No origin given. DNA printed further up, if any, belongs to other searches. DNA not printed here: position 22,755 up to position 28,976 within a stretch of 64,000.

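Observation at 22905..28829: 1974-aa secreted multidomain protein combining glycosidase-like, two zincin-like and beta-helix modules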

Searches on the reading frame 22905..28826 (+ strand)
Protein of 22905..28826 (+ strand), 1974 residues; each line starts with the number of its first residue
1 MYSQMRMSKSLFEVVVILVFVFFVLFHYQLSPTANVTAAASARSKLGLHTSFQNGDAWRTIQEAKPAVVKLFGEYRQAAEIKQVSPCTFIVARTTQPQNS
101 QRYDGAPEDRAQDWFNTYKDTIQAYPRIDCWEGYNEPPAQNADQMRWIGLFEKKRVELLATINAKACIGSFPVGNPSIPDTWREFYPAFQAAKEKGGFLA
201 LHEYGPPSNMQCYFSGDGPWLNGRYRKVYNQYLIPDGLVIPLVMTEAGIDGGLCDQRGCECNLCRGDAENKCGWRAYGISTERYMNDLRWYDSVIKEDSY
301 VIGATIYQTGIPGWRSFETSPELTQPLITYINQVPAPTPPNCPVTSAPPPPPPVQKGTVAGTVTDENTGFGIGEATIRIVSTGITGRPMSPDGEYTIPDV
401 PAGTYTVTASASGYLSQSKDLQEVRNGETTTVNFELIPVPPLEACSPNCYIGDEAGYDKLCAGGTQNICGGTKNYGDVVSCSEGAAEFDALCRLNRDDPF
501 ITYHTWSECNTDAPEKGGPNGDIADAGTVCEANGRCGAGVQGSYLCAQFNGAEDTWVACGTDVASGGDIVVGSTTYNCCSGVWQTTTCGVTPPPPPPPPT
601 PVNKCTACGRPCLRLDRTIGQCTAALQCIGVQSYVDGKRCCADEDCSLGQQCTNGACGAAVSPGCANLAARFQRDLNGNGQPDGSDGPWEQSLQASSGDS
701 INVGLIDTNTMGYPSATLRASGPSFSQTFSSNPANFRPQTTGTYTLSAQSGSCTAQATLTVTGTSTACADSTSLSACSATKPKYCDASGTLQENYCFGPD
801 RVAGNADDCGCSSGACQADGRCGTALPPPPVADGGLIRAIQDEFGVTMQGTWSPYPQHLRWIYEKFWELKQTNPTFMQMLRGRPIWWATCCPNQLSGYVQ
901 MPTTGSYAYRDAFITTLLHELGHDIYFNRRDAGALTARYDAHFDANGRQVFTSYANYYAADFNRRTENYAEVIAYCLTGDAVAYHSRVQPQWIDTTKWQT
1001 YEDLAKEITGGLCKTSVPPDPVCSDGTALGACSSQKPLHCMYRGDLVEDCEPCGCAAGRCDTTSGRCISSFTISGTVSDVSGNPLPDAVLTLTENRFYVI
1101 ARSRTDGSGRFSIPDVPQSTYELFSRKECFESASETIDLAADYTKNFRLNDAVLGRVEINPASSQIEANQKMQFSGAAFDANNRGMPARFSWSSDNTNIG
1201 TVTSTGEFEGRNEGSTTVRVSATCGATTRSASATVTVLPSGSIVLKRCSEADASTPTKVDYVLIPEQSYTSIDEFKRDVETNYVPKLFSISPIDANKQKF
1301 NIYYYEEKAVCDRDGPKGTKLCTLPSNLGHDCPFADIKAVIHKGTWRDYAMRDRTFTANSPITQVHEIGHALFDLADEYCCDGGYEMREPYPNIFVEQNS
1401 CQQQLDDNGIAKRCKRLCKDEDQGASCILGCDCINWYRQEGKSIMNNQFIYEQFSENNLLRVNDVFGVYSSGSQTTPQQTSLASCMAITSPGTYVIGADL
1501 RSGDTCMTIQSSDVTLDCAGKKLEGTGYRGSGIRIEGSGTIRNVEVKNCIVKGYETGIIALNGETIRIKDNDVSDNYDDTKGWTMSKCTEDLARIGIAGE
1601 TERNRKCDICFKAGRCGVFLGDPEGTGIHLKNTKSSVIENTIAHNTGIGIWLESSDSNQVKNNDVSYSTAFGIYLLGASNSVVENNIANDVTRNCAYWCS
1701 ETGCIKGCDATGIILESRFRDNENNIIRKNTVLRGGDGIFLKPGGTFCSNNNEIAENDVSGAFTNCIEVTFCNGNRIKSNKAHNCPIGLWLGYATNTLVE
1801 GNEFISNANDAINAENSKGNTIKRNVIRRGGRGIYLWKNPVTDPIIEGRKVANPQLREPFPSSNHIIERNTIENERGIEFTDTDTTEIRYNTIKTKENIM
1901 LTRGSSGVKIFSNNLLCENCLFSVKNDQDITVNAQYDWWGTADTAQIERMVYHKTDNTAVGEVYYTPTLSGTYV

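Call 4: search_protein_families(library=pfam, proteins=[window:22905-28826:+], max_evalue=1)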
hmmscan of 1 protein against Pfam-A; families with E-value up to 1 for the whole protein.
window:22905-28826:+ (1974 aa): 12 families
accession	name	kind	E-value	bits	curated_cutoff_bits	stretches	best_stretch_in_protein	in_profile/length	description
PF13229.12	Beta_helix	-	2.6e-30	105.6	25.9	4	1722-1840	7-124/158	Right handed beta helix region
PF05048.19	NosD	-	6.4e-27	94.8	23.6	4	1525-1690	14-173/212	Periplasmic copper-binding protein (NosD)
PF13620.12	CarboxypepD_reg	-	3.3e-26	91.9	32.3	2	358-436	1-81/82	Carboxypeptidase regulatory-like domain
PF13715.12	CarbopepD_reg_2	-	2.9e-17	62.9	32.2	2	359-436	1-76/88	CarboxypepD_reg-like domain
PF14686.12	fn3_3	-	9e-07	29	24.4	2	390-431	32-74/75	Polysaccharide lyase family 4, domain II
PF02368.24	Big_2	-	4.8e-06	26.9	22.8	1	1161-1235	9-79/79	Bacterial Ig-like domain (group 2)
PF17802.7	SpaA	-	7.8e-05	23.2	23.1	1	1079-1123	9-56/91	Prealbumin-like fold domain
PF09430.16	EMC7_beta-sandw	-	0.0003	21.4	26.6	1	381-414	15-50/122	ER membrane protein complex subunit 7, beta-sandwich domain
PF08308.17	PEGA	-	0.0029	17.9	20.8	1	396-436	28-67/71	PEGA domain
PF18818.7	MPTase-PolyVal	-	0.012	16.1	27.5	1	896-940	27-71/126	Zincin-like metallopeptidase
PF09471.16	Peptidase_M64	-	0.012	15.2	26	1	1364-1387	146-170/302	IgA Peptidase M64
PF02369.22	Big_1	-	0.16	12.5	34.9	1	1070-1113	18-64/93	Bacterial Ig-like domain (group 1)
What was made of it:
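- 26112..26354 (+): CarboxypepD_reg/SpaA-like beta-sandwich 2 (aa ~1070-1150). call 4
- Checked: Pfam hits above threshold (call 4):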

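Call 5: search_protein_families(library=ncbifam, proteins=[window:22905-28826:+], max_evalue=1)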
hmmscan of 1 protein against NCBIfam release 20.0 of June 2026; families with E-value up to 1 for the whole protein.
window:22905-28826:+ (1974 aa): 5 families
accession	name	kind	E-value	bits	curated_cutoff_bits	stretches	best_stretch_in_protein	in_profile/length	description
NF052345.1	S_layer_anammox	exception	6.1e-19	67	1400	2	334-439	1285-1394/1596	Kustd1514 family S-layer glycoprotein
TIGR03804.1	para_beta_helix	repeat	1.4e-17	63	19.45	6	1649-1690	1-41/44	parallel beta-helix repeat protein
TIGR04247.1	NosD_copper_fam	subfamily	5.1e-12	45.1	300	2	1624-1781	126-286/377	nitrous oxide reductase family maturation protein NosD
NF052230.1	T9SS_PorE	exception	0.052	11.8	600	1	353-437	419-506/648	PorE family type IX secretion system protein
TIGR03805.1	beta_helix_1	subfamily_domain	0.37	9.8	141.5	1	1787-1842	131-185/314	parallel beta-helix domain-containing protein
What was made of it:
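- On Any single curated GH family (GH5, GH39, GH53, GH79 and others): No NCBIfam hit (call 5).
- On Right-handed parallel beta-helix (NosD/PbH1) proteins: Beta_helix 105.6 bits, NosD 94.8 bits and TIGR03804 63 bits with 6 stretches (calls 4, 5).
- On Modular peptidoglycan hydrolases (catalytic plus wall-binding domain): None found in this protein (calls 4, 5).
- Checked: TIGR03804 para_beta_helix, 6 stretches (call 5)
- Beta-helix, Ig-like, CarboxypepD_reg and Cys-rich modules are typical of adhesins and S-layer-type proteins (calls 4, 5). NCBIfam gives a partial match to the anammox S-layer glycoprotein (67 bits against a cut-off of 1400, call 5).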

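Call 6: search_solved_structures(query=window:22905-28826:+, max_evalue=1, show_alignments=0)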
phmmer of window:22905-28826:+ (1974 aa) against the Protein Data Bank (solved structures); distinct sequences matched with E-value up to 1: 6.
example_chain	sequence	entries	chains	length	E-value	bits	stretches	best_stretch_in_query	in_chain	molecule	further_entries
7quz_AAA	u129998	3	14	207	1.1e-06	29.2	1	1155-1246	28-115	Beta-1,3-glucanase bglH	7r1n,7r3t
8gyr_A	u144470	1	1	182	0.0046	17.2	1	1149-1232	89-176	Leptospira Immunoglobulin-like protein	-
8gyr_B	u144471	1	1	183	0.007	16.6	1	1148-1232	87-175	LigA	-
2x2s_A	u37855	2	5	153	0.037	14.2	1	681-784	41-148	AGGLUTININ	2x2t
5aq0_A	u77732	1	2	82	0.15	12.1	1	359-438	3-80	CARBOXYPEPTIDASE D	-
3vst_A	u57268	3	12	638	0.35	11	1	1724-1819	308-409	Xylosidase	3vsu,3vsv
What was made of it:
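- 26385..26609 (+): Big_2 Ig-like domain (aa 1161-1235). calls 4, 6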

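Call 11: find_homologous_proteins(query=window:22905-28826:+, max_evalue=0.00001)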
Query window:22905-28826:+ (1974 aa): 35 proteins with E <= 0.00001 among 8000 candidates.
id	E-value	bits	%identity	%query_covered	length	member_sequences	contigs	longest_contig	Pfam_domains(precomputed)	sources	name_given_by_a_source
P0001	0.0e+0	4684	100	100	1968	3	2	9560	PF13229.13,PF13715.13,PF14686.13,PF13620.13,PF02368.25,PF05048.20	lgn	-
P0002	2.1e-156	541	46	31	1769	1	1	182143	PF13715.13,PF26549.1,PF17802.8,PF26550.2,PF13620.13,PF17128.11,PF07676.19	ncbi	-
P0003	2.7e-73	265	40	4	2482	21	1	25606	PF17957.8,PF08308.18,PF17802.8,PF13620.13,PF17210.10,PF13715.13,PF14686.13,PF12985.14,PF27911.1,PF15976.12,PF09430.17,PF22904.4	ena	-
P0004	1.7e-68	249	42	15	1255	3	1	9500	PF13715.13,PF08308.18,PF13620.13,PF09430.17,PF22904.4,PF17210.10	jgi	jgi:hypothetical protein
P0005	3.6e-68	248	45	15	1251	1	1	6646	PF19190.7,PF21027.4,PF22352.3,PF00801.27,PF17963.8,PF18911.7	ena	-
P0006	1.9e-65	239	42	15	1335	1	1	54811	PF13715.13,PF22352.3,PF00801.27,PF17963.8,PF14686.13,PF08308.18,PF13620.13,PF09430.17,PF22904.4,PF17210.10,PF18911.7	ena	-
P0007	3.2e-64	235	43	14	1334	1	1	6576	PF16158.12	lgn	-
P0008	1.8e-63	233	44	14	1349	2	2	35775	PF13715.13,PF00801.27,PF14686.13,PF08308.18,PF17802.8,PF13620.13,PF09430.17,PF22904.4,PF17210.10,PF18911.7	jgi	jgi:hypothetical protein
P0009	3.3e-62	228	39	19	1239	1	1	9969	PF19190.7,PF00801.27,PF17957.8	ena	-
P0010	1.4e-59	220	39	15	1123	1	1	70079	PF02412.24,PF13715.13,PF08308.18,PF13620.13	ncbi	-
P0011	5.9e-44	168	47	4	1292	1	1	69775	PF08308.18,PF17802.8,PF23193.2,PF13620.13,PF17210.10,PF13715.13,PF11008.15,PF14686.13,PF27911.1,PF15976.12,PF09430.17,PF22904.4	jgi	jgi:hypothetical protein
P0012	5.1e-35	138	43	4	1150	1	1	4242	PF07495.20,PF16371.13,PF08308.18,PF17802.8,PF23193.2,PF13620.13,PF07550.18,PF20608.5,PF17210.10,PF13715.13,PF14686.13,PF24421.2,PF12985.14,PF28587.1,PF09430.17,PF22904.4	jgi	-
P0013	3.1e-30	122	40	4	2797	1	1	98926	PF08400.17,PF23194.2,PF07210.19,PF08308.18,PF17802.8,PF23193.2,PF00775.28,PF13620.13,PF20608.5,PF17210.10,PF17936.8,PF13715.13,PF22902.3,PF01060.30,PF11974.15,PF14686.13,PF24421.2,PF20598.5,PF09430.17,PF22904.4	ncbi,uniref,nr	ncbi:carboxypeptidase regulatory-like domain-containing protein [Falsibacillus albus]|uniref:DUF11 d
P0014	2.7e-21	93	37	4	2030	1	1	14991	PF07495.20,PF23623.2,PF12673.13,PF14524.13,PF07210.19,PF08308.18,PF17802.8,PF23193.2,PF00775.28,PF13620.13,PF17210.10,PF17936.8,PF13715.13,PF25020.2,PF22902.3,PF11008.15,PF11974.15,PF14686.13,PF24421.2,PF24025.2,PF09430.17,PF22904.4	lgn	-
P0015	4.7e-21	92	46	4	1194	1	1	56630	PF08400.17,PF16371.13,PF16640.12,PF08308.18,PF17802.8,PF13620.13,PF17210.10,PF09343.16,PF13715.13,PF22902.3,PF14686.13,PF15976.12,PF22904.4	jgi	-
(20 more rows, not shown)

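Call 27: search_protein_families(library=pfam, proteins=[P0002], max_evalue=0.001)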
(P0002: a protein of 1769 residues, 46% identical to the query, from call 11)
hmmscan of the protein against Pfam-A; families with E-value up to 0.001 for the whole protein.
P0002 (1769 aa): 7 families
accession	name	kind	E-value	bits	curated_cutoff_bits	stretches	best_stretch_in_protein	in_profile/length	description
PF07676.18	PD40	-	2.2e-19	69.3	20.9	1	1640-1672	2-32/38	WD40-like Beta Propeller Repeat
PF13620.12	CarboxypepD_reg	-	4.6e-18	65.8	32.3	1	673-749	1-81/82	Carboxypeptidase regulatory-like domain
PF17128.10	DUF5107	-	1.6e-14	54.1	24.4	1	51-324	23-276/310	Domain of unknown function (DUF5107)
PF13715.12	CarbopepD_reg_2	-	2.3e-11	44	32.2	1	674-749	1-76/88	CarboxypepD_reg-like domain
PF17802.7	SpaA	-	1.9e-06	28.3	23.1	1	673-747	2-87/91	Prealbumin-like fold domain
PF00930.27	DPPIV_N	-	0.00016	20.9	22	0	1538-1581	29-72/354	Dipeptidyl peptidase IV (DPP IV) N-terminal region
PF17210.9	SdrD_B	-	0.00077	20.1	29.7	0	678-726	16-70/112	SdrD B-like domain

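Call 33: find_encoding_contigs(protein=P0002, flank=8000, max_places=3)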
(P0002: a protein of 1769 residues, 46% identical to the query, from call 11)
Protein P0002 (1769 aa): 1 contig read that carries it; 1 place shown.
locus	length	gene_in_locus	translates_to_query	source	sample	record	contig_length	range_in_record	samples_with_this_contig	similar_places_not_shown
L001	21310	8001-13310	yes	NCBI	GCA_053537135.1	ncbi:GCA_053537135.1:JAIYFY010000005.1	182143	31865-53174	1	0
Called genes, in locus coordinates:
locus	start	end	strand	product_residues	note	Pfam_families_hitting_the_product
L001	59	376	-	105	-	-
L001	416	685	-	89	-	-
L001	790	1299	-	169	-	PF01814:Hemerythrin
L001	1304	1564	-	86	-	PF12840:HTH_20 (weak), PF01022:HTH_5, PF13412:HTH_24 (weak)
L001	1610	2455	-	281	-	PF00892:EamA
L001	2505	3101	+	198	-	PF22175:Ogg-HhH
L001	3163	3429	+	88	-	-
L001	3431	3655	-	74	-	-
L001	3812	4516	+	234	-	PF01411:tRNA-synt_2c, PF07973:tRNA_SAD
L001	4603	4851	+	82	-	PF04014:MazE_antitoxin (weak)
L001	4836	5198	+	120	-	PF02452:PemK_toxin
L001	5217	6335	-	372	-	PF02812:ELFV_dehydrog_N, PF00208:ELFV_dehydrog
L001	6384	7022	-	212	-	PF01522:Polysacc_deac_1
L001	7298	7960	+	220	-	-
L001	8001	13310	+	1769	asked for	PF17128:DUF5107, PF13620:CarboxypepD_reg, PF13715:CarbopepD_reg_2, PF17802:SpaA (weak), PF07676:PD40 (faint), PF26549:Tricorn_N (faint), PF26550:Tricorn_2nd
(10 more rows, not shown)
